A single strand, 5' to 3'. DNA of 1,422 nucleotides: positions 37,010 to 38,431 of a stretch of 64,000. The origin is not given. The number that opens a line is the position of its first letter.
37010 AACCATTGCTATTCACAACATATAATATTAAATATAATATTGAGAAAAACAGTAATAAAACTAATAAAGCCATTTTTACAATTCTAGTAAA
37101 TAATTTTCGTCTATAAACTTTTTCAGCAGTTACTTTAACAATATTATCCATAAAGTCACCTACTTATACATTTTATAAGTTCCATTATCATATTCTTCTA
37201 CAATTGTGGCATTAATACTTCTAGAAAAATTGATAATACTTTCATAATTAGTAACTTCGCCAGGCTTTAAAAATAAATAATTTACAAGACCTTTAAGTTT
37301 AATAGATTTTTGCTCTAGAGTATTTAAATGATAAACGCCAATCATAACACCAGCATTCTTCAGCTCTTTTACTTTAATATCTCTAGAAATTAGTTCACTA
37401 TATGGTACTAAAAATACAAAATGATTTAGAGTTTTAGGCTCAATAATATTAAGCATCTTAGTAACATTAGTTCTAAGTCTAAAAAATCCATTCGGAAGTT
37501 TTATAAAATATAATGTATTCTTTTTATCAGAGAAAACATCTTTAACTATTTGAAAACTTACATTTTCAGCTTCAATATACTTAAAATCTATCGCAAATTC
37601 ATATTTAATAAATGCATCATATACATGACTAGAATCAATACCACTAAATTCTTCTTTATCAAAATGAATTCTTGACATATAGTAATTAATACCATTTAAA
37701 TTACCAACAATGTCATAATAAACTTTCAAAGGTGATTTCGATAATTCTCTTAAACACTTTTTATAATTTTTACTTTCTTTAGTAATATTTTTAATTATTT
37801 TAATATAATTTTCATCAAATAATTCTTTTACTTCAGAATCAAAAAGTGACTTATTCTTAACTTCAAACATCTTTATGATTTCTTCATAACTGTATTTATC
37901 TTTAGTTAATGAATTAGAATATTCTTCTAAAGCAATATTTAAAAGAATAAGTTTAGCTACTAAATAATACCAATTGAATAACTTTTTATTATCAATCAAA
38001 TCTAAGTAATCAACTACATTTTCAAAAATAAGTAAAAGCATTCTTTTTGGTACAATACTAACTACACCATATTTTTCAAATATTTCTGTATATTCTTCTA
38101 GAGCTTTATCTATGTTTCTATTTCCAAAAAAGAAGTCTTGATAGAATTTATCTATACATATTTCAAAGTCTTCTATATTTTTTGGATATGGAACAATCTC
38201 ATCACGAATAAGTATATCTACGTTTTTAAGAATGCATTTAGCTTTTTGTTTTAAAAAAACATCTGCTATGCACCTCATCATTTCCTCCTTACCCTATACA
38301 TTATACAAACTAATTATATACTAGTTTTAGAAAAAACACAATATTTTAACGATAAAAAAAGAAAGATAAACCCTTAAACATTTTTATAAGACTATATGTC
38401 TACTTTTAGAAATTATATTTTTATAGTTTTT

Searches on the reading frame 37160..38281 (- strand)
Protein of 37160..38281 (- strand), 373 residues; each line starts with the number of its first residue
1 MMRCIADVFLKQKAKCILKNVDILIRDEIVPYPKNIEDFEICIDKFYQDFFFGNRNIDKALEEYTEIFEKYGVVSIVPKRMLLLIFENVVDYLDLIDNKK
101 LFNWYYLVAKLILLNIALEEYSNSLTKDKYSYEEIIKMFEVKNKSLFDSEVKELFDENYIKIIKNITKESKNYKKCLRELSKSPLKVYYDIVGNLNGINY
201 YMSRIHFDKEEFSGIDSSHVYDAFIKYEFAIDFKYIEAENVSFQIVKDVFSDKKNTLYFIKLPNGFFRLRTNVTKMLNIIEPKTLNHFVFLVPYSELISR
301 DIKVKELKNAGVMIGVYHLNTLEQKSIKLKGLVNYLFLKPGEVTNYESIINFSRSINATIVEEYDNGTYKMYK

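Call 3: search_protein_families(library=pfam, proteins=[window:37160-38281:-], max_evalue=0.1)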
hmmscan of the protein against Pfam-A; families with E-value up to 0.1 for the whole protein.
window:37160-38281:- (373 aa): 0 families

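Call 4: search_protein_families(library=ncbifam, proteins=[window:37160-38281:-], max_evalue=0.1)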
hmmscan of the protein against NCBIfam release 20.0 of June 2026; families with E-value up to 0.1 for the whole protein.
window:37160-38281:- (373 aa): 1 family
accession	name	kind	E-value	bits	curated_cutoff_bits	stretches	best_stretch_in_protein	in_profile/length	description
NF010673.0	PRK14070.1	equivalog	0.042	13.9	119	0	118-165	10-55/75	exodeoxyribonuclease VII small subunit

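Call 12: search_protein_families(library=padloc, proteins=[window:37160-38281:-], max_evalue=0.1)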
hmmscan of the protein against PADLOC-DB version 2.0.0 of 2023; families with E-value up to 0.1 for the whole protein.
window:37160-38281:- (373 aa): 0 families

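Call 54: search_solved_structures(query=A4, max_evalue=10)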
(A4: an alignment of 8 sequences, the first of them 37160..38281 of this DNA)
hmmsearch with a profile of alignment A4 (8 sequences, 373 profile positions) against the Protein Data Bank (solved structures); distinct sequences matched with E-value up to 10: 2.
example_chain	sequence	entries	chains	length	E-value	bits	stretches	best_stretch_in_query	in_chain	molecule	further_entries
2qtq_A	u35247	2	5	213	0.17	14.1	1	7-55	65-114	Transcriptional regulator, TetR family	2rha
3lg7_A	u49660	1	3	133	0.44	12.7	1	105-182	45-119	4E10_S0_1EZ3A_002_C (T246)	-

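Call 56: search_protein_families(library=pfam, alignment_id=A4, max_evalue=5)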
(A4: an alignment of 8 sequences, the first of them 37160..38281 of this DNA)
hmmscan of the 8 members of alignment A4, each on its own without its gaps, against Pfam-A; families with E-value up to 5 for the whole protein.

A. member 1, window:37160-38281:- (373 aa): 0 families

B. families by the number of members that match (of 8 scanned): 10 families
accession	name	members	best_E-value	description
PF00563.25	EAL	1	0.00026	EAL domain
PF18953.6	SAP_new25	1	0.0045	SAP domain-containing new25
PF10802.14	DUF2540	1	0.041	Protein of unknown function (DUF2540)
PF16190.11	E1_FCCH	1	0.048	Ubiquitin-activating enzyme E1 FCCH domain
PF25398.1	CUX1_N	1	0.061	CUX1-like, N-terminal tRNA-binding arm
PF15828.10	RDD1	1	0.1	Required for drug-induced death protein 1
PF01297.22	ZnuA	1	0.2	Zinc-uptake complex component A periplasmic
PF15821.10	DUF4709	1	0.2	Domain of unknown function (DUF4709)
PF10960.13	Holin_BhlA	1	0.44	BhlA holin family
PF05642.16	Sporozoite_P67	1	2.1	Sporozoite P67 surface antigen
